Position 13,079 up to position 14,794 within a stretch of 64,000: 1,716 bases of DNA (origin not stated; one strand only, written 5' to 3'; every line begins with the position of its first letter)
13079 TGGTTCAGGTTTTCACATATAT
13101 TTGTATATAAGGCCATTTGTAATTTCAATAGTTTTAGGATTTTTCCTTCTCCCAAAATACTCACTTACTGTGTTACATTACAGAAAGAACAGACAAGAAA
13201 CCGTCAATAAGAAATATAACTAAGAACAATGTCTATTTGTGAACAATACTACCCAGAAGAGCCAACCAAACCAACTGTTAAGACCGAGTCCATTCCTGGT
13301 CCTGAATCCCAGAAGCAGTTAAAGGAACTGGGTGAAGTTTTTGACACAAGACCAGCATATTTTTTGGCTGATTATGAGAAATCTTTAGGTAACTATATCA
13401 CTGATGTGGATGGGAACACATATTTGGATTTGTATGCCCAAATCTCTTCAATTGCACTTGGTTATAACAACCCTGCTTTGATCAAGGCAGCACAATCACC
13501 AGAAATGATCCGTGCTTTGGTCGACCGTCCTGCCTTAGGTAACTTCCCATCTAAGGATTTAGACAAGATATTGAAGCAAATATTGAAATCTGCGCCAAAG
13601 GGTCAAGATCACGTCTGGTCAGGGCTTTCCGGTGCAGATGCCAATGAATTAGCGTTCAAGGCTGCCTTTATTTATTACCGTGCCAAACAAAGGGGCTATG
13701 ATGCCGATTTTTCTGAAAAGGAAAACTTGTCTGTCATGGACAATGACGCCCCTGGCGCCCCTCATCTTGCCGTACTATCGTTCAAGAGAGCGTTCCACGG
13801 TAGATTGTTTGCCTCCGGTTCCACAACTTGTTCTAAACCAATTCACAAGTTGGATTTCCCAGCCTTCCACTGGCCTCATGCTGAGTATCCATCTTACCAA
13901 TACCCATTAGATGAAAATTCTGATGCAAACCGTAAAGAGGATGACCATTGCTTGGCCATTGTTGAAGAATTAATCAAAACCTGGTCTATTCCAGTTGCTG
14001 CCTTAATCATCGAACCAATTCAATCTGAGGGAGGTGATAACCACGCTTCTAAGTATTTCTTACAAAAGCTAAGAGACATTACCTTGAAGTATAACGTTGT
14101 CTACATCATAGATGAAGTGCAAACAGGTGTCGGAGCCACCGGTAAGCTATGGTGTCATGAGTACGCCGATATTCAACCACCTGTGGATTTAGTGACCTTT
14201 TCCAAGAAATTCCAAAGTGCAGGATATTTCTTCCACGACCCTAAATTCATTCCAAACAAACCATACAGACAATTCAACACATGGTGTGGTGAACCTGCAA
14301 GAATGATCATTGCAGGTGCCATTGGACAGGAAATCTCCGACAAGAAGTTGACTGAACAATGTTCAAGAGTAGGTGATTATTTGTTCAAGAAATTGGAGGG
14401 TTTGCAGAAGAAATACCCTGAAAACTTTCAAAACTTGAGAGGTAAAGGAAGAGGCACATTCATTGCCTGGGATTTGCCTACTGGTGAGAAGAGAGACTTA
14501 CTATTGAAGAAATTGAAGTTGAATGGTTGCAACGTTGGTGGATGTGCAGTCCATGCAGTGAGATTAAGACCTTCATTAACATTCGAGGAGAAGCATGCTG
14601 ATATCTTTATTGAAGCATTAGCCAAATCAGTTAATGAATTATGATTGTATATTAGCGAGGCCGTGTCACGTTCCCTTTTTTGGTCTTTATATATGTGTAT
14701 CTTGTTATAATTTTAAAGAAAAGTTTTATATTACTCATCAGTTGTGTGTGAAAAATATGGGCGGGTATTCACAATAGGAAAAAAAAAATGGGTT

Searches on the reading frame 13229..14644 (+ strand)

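Call 49: search_protein_families(library=pfam, proteins=[P0001], max_evalue=0.001)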
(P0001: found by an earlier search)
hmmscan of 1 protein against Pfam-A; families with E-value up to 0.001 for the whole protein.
P0001 (1755 aa): 5 families
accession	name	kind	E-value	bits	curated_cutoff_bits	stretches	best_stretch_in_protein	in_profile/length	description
PF01021.25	TYA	-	1.7e-233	775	22.9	1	17-400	1-384/384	Ty transposon capsid protein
PF07727.20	RVT_2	-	2.1e-29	103.3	31.6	1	1281-1487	13-221/244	Reverse transcriptase (RNA-dependent DNA polymerase)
PF00665.32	rve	-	1e-13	51.8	32.6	1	663-763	3-100/102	Integrase core domain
PF25597.1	SH3_retrovirus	-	1.2e-06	28.8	27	1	829-890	6-68/73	Retroviral polymerase SH3-like domain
PF22936.1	Pol_BBD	-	2.9e-06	28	27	1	459-533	2-77/81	Pol polyprotein, beta-barrel domain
